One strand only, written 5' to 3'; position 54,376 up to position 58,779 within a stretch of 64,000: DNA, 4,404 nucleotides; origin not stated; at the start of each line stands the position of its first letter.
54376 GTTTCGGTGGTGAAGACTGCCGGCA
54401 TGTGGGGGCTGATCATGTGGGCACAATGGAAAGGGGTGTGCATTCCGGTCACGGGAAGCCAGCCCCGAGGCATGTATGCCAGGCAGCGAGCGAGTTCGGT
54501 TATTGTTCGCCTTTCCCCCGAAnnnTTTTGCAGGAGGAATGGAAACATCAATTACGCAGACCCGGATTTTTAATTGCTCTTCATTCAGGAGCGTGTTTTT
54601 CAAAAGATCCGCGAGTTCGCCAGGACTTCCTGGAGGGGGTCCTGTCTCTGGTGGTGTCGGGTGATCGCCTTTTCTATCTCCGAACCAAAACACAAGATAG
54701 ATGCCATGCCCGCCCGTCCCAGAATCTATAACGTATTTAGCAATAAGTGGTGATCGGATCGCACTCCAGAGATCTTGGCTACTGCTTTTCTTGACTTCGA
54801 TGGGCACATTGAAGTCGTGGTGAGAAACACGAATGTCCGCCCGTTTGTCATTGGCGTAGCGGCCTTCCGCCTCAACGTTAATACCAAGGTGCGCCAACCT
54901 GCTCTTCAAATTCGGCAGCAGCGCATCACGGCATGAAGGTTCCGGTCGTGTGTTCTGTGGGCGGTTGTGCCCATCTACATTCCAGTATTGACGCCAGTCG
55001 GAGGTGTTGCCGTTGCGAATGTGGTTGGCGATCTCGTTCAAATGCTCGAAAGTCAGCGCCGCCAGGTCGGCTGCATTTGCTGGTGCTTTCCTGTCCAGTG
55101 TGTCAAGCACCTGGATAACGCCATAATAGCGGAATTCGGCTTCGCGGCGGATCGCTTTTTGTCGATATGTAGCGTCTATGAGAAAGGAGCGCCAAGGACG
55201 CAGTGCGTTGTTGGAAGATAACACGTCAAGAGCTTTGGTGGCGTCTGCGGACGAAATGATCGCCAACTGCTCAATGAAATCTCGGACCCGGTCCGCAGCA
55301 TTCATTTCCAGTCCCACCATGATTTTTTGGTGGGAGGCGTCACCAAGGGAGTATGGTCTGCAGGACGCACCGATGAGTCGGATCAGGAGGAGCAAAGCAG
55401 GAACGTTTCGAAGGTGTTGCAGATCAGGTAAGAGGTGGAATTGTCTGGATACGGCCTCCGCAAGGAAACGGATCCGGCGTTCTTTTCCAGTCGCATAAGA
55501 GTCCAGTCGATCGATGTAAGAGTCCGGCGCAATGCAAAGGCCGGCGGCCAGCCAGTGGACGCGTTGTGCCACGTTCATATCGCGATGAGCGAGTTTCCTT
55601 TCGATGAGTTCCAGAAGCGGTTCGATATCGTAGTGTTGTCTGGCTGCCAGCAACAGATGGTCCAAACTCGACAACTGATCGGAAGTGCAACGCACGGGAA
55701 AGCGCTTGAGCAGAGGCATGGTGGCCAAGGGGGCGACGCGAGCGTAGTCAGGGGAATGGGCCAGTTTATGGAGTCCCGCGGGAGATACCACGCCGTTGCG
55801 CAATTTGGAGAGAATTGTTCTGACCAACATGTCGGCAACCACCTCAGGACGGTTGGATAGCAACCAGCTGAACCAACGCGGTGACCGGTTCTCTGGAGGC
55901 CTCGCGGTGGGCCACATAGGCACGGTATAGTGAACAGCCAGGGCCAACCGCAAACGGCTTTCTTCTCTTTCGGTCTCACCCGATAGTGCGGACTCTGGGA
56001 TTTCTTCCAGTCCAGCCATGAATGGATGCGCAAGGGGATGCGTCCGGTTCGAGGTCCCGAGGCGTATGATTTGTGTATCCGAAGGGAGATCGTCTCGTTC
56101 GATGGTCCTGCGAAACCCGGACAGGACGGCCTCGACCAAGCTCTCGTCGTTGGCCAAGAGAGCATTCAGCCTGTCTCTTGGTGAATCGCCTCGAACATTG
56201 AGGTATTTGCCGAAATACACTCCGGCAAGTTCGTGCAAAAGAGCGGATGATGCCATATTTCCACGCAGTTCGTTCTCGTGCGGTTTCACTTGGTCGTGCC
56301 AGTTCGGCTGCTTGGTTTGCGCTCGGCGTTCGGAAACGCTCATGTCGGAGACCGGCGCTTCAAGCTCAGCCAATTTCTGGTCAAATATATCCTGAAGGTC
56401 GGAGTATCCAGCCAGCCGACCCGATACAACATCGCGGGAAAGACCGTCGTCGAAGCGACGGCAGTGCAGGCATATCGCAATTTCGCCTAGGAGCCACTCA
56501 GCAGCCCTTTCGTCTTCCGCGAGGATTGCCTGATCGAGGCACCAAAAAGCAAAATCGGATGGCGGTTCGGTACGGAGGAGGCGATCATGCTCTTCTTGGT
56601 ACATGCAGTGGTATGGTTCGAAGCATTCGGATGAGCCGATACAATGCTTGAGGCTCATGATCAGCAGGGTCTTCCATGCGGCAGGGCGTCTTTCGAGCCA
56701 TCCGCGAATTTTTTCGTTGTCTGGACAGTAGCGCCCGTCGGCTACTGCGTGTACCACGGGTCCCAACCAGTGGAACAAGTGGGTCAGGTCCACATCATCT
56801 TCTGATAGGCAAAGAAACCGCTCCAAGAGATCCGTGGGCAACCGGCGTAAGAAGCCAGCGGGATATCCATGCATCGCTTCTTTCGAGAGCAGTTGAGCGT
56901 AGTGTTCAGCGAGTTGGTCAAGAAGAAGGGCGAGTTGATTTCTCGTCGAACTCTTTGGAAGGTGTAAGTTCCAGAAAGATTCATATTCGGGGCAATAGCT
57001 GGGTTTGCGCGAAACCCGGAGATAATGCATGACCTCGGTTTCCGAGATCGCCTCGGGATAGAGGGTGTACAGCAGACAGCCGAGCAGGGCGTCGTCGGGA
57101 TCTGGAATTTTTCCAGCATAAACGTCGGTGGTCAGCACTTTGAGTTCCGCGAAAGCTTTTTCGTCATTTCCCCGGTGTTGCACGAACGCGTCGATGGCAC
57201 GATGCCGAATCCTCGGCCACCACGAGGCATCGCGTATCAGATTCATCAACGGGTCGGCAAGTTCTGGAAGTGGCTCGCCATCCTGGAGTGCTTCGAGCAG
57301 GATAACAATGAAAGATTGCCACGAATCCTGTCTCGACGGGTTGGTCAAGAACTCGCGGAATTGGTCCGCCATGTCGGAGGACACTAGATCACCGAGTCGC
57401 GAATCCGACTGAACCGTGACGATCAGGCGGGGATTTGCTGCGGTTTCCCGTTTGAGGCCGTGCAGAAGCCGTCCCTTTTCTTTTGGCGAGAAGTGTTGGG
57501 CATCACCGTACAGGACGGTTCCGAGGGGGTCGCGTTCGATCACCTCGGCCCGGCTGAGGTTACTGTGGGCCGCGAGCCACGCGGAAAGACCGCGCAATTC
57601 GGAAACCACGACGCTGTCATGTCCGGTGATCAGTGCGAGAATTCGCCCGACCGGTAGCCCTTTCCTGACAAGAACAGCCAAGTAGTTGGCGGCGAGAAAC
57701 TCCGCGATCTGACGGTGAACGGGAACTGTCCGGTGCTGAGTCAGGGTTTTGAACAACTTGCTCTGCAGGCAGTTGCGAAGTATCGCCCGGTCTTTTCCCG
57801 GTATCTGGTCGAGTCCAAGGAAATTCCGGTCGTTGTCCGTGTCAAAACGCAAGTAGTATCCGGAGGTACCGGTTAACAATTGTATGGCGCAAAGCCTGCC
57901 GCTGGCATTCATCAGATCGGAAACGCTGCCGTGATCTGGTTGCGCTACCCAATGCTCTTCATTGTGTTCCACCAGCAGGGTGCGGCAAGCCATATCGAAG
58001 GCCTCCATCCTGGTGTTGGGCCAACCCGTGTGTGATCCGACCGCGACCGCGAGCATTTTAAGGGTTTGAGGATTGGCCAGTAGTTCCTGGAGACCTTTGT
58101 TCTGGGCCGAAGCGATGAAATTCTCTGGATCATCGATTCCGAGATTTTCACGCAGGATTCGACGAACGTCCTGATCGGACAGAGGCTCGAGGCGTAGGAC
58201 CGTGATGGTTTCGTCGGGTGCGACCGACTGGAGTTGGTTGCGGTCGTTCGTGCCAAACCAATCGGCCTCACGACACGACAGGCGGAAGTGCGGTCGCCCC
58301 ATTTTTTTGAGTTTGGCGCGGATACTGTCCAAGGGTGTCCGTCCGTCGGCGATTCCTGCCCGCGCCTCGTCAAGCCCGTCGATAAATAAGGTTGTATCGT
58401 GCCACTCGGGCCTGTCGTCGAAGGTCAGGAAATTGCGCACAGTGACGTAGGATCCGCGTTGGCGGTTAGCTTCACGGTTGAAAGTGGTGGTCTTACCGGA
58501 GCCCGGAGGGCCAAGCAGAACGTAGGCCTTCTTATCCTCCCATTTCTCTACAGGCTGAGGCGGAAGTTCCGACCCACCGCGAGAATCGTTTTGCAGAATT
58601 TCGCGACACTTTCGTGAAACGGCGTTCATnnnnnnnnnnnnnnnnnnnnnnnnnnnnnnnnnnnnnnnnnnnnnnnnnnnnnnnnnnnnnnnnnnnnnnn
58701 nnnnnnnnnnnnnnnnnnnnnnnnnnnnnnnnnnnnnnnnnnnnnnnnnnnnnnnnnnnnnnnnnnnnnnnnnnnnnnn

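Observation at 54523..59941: Candidate undescribed two-gene defence cassette: DUF4143-type AAA ATPase coupled to a NACHT-first / nuclease-last 1368-aa NTPase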

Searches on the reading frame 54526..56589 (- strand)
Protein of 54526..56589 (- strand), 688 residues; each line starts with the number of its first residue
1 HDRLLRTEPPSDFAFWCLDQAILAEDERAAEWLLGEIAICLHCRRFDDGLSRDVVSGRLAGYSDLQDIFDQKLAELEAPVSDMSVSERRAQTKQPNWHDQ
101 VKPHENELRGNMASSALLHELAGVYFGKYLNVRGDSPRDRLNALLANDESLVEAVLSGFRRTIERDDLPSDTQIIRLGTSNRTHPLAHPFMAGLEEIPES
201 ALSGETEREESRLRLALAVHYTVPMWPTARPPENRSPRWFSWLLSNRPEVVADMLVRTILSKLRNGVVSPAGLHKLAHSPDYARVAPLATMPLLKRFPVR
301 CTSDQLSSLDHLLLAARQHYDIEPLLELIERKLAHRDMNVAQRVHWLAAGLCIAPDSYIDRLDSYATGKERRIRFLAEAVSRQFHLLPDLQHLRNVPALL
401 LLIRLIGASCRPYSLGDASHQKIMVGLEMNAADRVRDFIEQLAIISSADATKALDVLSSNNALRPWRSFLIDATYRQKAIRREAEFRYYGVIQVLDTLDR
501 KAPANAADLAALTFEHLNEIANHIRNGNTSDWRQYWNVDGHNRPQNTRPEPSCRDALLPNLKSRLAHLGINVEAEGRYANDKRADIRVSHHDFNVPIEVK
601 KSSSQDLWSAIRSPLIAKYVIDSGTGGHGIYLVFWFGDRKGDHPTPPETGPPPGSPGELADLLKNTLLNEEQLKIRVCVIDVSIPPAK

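Call 43: predict_structure(alignment_id=A1)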
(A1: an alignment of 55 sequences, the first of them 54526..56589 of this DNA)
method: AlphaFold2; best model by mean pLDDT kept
length: 688 residues; sequences in the alignment: 55
mean_pLDDT: 82.9   pTM: 0.57
mean pLDDT of the five models: 82.9, 82.2, 82.1, 81.6, 80.5
residues with pLDDT >= 90: 285; 70-90: 298; 50-70: 67; < 50: 38
segments of 3 or more residues with pLDDT < 50: 79-94, 227-234, 388-390, 416-423
pLDDT, mean of each block of 10 residues (from residue 1): 55 85 85 87 69 86 88 71 32 62 92 90 83 79 90 94 91 90 90 83 74 91 63 59 90 95 87 85 93 93 89 89 93 92 94 91 93 91 62 78 93 59 62 90 89 93 92 87 63 60 81 90 77 88 88 92 89 75 82 91 91 82 84 89 84 90 86 89 76
secondary structure, 60 per line:
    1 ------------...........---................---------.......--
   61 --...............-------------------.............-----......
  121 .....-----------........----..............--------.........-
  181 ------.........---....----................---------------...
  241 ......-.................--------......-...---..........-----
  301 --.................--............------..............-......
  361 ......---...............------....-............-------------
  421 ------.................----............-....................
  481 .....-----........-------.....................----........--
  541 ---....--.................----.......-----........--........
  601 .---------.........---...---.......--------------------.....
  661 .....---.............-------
elements in order (helices of 4 or more, strands of 3 or more residues): H13-23 H27-42 H52-58 H63-77 H97-109 H115-125 H137-144 H149-162 H171-179 H187-195 H199-202 H207-222 H238-246 H248-264 H273-278 H286-295 H303-319 H322-333 H340-353 H355-366 H370-384 H391-394 H396-407 H427-443 H448-459 H461-485 H491-498 H506-526 H531-535 E536-538 E544-547 H550-566 E571-577 E583-590 E593-601 H611-619 E629-635 H656-665 H669-674 E675-681

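Call 47: fold_search(model_id=the predicted structure, library=pdb)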
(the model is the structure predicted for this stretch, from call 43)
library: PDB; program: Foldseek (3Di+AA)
matches with E <= 10: 802; with E <= 0.001: 0
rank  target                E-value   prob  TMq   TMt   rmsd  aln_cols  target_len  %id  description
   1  8gh6_A                2.2e-03  0.57  0.11  0.09  30.9       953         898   13  Bombyx mori R2 retrotransposon initiating target-primed reverse transcription (released 2023-04-05)
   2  3opb_B                3.7e-03  0.99  0.19  0.18  19.5       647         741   12  Crystal structure of She4p (released 2010-12-01)
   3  8iby_C                8.8e-03  0.30  0.09  0.09  27.4       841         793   11  Structure of R2 with 5'ORF (released 2023-09-20)
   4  7rdr_A                2.9e-02  0.84  0.13  0.18  21.3       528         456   12  Circular tandem repeat protein with novel repeat topology and enhanced subunit contact surfaces (released 2021-09-01)
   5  4c0p_D                3.1e-02  0.84  0.18  0.15  19.2       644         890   12  Unliganded Transportin 3 (released 2014-01-22)
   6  7abg_u                3.4e-02  0.87  0.19  0.17  20.7       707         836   12  Human pre-Bact-1 spliceosome (released 2020-12-23)
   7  9ce3_B                3.6e-02  0.75  0.17  0.11  26.8       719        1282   11  Structure of the TSC:WIPI3 lysosomal recruitment complex (released 2024-12-04)
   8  5me3_A                3.8e-02  0.63  0.13  0.10  20.3       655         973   10  Structure of the Scc2 C-terminus (released 2017-01-11)
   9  4r0z                  4.6e-02  0.82  0.17  0.19  22.7       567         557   12  A conserved phosphorylation switch controls the interaction between cadherin and beta-catenin in vitro and in vivo (released 2015-04-29)
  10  7q3l_A                4.6e-02  0.82  0.20  0.17  19.6       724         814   10  Human 17S U2 snRNP 5' domain (released 2022-03-30)
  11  7wtt_K                4.6e-02  0.77  0.18  0.14  23.6       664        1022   12  Cryo-EM structure of a human pre-40S ribosomal subunit - State RRP12-A1 (with CK1) (released 2022-10-19)
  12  4b8p_A                4.6e-02  0.60  0.13  0.17  22.0       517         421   13  rImp_alpha_A89NLS (released 2013-01-09)
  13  3ouw_A                5.0e-02  0.92  0.20  0.24  24.6       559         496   13  Structure of beta-catenin with Lef-1 (released 2010-11-24)
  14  7dco_1                5.4e-02  0.77  0.17  0.14  18.5       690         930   10  Cryo-EM structure of the activated spliceosome (Bact complex) at an atomic resolution of 2.5 angstrom (released 2021-03-17)
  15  2ot8_B                5.8e-02  0.60  0.15  0.13  24.3       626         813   14  Karyopherin Beta2/Transportin-hnRNPM NLS Complex (released 2007-04-10)
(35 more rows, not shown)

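Call 79: fold_search(model_id=the predicted structure, library=viral)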
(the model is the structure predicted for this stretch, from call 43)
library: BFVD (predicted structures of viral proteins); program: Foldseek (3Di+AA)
matches with E <= 10: 377; with E <= 0.001: 0
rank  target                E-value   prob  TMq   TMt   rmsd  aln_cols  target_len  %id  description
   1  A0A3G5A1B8            4.1e-02  1.00  0.14  0.39  10.3       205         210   14  Uncharacterized protein [Harvfovirus sp.]
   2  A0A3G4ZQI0            4.6e-02  1.00  0.14  0.43   8.3       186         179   12  Uncharacterized protein [Terrestrivirus sp.]
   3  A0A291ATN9            6.7e-02  0.21  0.10  0.12  26.6       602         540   12  F-box incomplete domain containing protein [Pandoravirus salinus]
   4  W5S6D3                1.7e-01  0.41  0.14  0.20  21.7       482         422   12  F-box domain-containing protein [Pithovirus sibericum]
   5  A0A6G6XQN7            1.9e-01  0.99  0.12  0.20  10.8       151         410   11  (no name in the UniProt tables at hand)
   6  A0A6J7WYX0            2.1e-01  0.16  0.10  0.12  23.7       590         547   13  Leucine rich repeat variant [uncultured Caudovirales phage]
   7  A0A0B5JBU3            2.2e-01  0.18  0.13  0.14  28.4       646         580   15  Ankyrin repeat protein [Pandoravirus inopinatum]
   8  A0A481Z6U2            2.3e-01  0.23  0.13  0.16  21.1       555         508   10  Importin beta binding domain protein [Pithovirus LCPAC302]
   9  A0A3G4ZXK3            2.7e-01  0.38  0.19  0.18  22.4       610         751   10  Cullin 3B [Faunusvirus sp.]
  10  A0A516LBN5            2.8e-01  0.94  0.13  0.34  10.4       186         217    9  (no name in the UniProt tables at hand)
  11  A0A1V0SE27            2.8e-01  0.13  0.10  0.12  27.7       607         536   11  Uncharacterized protein [Indivirus ILV1]
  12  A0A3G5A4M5            2.9e-01  0.85  0.10  0.14   7.9       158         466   11  C2H2-type domain-containing protein [Harvfovirus sp.]
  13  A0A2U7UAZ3            2.9e-01  0.28  0.13  0.17  23.1       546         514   15  F-box incomplete domain containing protein [Pandoravirus neocaledonia]
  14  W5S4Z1                3.0e-01  0.14  0.12  0.14  31.1       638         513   11  Ankyrin-repeat protein [Pithovirus sibericum]
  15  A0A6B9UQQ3            3.1e-01  0.16  0.11  0.14  20.9       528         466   13  (no name in the UniProt tables at hand)
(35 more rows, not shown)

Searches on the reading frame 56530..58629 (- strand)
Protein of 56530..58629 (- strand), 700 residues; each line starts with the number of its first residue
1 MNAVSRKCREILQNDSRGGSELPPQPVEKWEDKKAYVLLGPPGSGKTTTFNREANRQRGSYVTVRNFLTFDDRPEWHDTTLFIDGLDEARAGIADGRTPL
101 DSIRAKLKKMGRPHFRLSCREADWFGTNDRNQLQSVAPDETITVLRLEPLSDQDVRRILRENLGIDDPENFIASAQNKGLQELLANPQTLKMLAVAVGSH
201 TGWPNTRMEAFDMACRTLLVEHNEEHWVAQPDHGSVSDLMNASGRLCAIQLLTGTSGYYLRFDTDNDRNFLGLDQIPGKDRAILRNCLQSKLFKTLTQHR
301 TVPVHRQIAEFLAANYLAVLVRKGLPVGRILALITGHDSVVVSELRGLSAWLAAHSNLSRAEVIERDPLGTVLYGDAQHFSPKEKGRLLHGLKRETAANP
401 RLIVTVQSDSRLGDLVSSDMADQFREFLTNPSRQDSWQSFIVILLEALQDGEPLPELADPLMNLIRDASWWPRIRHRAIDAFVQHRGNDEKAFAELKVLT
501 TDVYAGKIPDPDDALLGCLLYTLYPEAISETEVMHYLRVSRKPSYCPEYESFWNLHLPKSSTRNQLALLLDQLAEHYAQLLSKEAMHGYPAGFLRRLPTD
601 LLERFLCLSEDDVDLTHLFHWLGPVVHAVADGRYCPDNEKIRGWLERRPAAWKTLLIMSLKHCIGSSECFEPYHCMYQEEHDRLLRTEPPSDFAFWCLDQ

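Call 45: predict_structure(alignment_id=A2)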
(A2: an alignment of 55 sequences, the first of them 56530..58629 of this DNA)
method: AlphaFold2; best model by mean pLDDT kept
length: 700 residues; sequences in the alignment: 55
mean_pLDDT: 86.3   pTM: 0.81
mean pLDDT of the five models: 86.3, 86.2, 85.2, 85.2, 84.9
residues with pLDDT >= 90: 383; 70-90: 240; 50-70: 57; < 50: 20
segments of 3 or more residues with pLDDT < 50: 16-20, 91-97, 223-229
pLDDT, mean of each block of 10 residues (from residue 1): 79 55 85 93 88 93 86 87 77 51 91 92 77 91 91 92 90 91 90 86 88 90 50 75 93 85 66 81 87 81 89 96 94 79 85 93 91 88 96 87 68 93 97 93 93 95 96 92 94 97 94 92 96 91 71 93 97 92 76 87 93 93 85 70 93 93 73 80 88 91
secondary structure, 60 per line:
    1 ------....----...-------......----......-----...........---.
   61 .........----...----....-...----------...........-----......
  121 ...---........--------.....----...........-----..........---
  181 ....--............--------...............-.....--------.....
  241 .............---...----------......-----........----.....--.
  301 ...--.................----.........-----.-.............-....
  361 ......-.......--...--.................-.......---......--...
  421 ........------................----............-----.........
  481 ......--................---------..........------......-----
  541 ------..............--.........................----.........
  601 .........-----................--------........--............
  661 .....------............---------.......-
elements in order (helices of 4 or more, strands of 3 or more residues): E7-10 H27-30 E35-40 H46-56 E60-63 H64-69 E81-84 H99-109 E115-120 H127-134 E143-147 H152-162 H168-177 H181-184 H187-198 H207-221 H223-227 H236-253 E257-259 E270-272 H281-288 E293-297 E300-303 H306-322 H327-334 H343-355 H357-366 H368-374 H382-398 H400-406 H410-415 H418-428 H435-450 H455-466 H472-486 H489-504 H514-523 H530-535 H547-560 H563-587 H592-609 H615-630 H639-646 H649-665 H672-683 H693-699

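Call 48: fold_search(model_id=the predicted structure, library=pdb)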
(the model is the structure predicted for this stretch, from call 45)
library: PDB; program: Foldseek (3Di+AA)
matches with E <= 10: 983; with E <= 0.001: 14
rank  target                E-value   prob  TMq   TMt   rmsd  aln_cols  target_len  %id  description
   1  4kxf_B                2.2e-08  1.00  0.41  0.33   8.4       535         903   13  Crystal structure of NLRC4 reveals its autoinhibition mechanism (released 2013-07-24)
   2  4kxf_N                4.6e-08  1.00  0.41  0.34   9.4       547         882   13  Crystal structure of NLRC4 reveals its autoinhibition mechanism (released 2013-07-24)
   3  4kxf_D                5.4e-08  1.00  0.39  0.31   8.5       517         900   13  Crystal structure of NLRC4 reveals its autoinhibition mechanism (released 2013-07-24)
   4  4kxf_H                7.5e-08  1.00  0.38  0.31   8.8       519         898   12  Crystal structure of NLRC4 reveals its autoinhibition mechanism (released 2013-07-24)
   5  4kxf_F                8.2e-08  1.00  0.40  0.33   8.5       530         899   12  Crystal structure of NLRC4 reveals its autoinhibition mechanism (released 2013-07-24)
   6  4kxf_K                1.3e-07  1.00  0.40  0.32   8.2       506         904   12  Crystal structure of NLRC4 reveals its autoinhibition mechanism (released 2013-07-24)
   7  4kxf_L                2.0e-07  1.00  0.40  0.32   9.5       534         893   13  Crystal structure of NLRC4 reveals its autoinhibition mechanism (released 2013-07-24)
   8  4kxf_P                8.1e-07  1.00  0.41  0.34   7.4       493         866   13  Crystal structure of NLRC4 reveals its autoinhibition mechanism (released 2013-07-24)
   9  8fvu_B                9.2e-07  1.00  0.22  0.18  18.7       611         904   12  Cryo-EM structure of human Needle/NAIP/NLRC4 (R288A) (released 2024-01-03)
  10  6b5b_B                3.3e-06  1.00  0.25  0.21  26.6       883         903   11  Cryo-EM structure of the NAIP5-NLRC4-flagellin inflammasome (released 2017-11-15)
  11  8fw2_A                8.1e-06  1.00  0.25  0.20  17.6       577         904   11  Cryo-EM structure of full-length human NLRC4 inflammasome with C11 symmetry (released 2024-01-03)
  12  8ri2                  8.7e-06  1.00  0.34  0.47   9.6       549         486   12  Crystal structure of NLRP3 in complex with inhibitor NP3-562 (released 2024-01-17)
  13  7vtp_A                3.3e-05  1.00  0.36  0.32   8.4       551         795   12  Cryo-EM structure of PYD-deleted human NLRP3 hexamer (released 2022-03-09)
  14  7rav                  2.3e-04  1.00  0.23  0.21  18.3       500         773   13  Cryo-EM structure of the unliganded form of NLR family apoptosis inhibitory protein 5 (NAIP5) (released 2023-01-11)
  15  7onb_C                2.6e-03  0.99  0.23  0.20  18.6       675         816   10  Structure of the U2 5' module of the A3'-SSA complex (released 2021-08-04)
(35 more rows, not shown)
